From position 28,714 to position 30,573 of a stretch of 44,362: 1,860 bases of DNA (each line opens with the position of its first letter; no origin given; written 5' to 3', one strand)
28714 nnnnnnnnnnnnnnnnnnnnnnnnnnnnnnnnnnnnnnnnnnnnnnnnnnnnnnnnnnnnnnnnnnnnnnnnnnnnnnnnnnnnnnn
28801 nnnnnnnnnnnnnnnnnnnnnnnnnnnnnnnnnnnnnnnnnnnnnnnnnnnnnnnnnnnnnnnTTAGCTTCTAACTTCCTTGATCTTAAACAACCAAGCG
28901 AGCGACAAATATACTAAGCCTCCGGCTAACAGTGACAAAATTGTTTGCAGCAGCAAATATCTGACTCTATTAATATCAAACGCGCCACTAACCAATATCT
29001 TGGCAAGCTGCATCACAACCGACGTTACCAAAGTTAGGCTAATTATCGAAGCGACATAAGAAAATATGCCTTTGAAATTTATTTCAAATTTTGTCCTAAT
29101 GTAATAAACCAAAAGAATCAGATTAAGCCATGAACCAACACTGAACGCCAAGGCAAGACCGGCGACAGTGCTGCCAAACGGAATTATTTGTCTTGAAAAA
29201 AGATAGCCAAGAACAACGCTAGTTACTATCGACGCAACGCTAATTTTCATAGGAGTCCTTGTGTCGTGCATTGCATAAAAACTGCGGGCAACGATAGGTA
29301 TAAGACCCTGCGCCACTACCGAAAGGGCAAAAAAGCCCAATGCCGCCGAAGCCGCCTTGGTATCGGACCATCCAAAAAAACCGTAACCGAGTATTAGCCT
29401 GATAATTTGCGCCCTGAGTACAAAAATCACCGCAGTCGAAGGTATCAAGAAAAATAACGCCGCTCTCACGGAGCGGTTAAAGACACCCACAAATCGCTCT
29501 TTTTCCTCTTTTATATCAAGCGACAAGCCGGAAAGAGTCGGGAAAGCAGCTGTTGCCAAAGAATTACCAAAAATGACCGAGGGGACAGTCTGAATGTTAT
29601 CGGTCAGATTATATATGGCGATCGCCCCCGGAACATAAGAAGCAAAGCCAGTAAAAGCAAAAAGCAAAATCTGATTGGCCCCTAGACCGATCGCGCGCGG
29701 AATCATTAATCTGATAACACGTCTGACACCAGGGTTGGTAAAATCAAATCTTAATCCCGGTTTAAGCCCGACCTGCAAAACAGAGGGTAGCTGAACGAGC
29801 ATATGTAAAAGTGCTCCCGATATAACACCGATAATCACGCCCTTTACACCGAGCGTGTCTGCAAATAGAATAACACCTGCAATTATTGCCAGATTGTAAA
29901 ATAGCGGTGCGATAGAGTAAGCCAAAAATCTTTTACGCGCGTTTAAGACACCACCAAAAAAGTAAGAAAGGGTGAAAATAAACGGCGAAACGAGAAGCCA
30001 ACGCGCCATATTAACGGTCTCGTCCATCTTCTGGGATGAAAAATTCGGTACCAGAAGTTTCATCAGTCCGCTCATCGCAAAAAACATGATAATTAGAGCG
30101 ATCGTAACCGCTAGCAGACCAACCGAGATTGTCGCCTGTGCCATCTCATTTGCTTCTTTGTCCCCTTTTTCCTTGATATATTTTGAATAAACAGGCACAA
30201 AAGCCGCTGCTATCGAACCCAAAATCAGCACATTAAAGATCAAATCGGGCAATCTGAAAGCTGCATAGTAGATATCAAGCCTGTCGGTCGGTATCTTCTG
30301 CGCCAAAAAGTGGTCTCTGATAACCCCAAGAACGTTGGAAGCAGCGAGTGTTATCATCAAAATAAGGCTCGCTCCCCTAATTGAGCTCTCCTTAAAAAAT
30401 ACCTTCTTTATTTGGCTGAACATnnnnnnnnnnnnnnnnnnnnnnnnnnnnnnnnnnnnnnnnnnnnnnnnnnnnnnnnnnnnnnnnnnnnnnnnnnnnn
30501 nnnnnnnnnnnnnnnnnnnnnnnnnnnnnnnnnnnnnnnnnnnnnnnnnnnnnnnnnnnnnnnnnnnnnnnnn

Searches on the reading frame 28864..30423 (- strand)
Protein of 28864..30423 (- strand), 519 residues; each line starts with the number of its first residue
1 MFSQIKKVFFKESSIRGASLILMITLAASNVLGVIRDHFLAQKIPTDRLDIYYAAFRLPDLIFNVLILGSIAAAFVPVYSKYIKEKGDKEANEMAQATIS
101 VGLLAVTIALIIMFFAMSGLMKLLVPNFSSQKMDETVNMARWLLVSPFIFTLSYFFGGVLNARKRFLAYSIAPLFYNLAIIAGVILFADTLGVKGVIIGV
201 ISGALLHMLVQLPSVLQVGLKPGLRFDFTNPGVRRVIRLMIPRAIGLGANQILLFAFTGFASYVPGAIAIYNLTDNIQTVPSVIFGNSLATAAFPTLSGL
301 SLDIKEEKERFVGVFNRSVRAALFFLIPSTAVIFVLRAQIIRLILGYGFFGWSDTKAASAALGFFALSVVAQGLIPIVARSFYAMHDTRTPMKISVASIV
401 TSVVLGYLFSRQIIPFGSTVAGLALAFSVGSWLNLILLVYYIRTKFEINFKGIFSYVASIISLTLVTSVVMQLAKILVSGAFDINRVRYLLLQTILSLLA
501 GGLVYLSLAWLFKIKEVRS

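Call 78: search_protein_families(library=pfam, proteins=[window:28864-30423:-], max_evalue=0.001)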
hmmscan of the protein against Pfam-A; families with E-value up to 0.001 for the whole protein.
window:28864-30423:- (519 aa): 3 families
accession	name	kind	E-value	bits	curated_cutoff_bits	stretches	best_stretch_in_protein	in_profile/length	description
PF03023.19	MurJ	-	3.7e-76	257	27.4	1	49-484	11-442/451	Lipid II flippase MurJ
PF01943.22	Polysacc_synt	-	5.9e-09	36.2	28.2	1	80-299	61-272/274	Polysaccharide biosynthesis protein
PF01554.23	MatE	-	0.00014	22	24.9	1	254-408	13-161/161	MatE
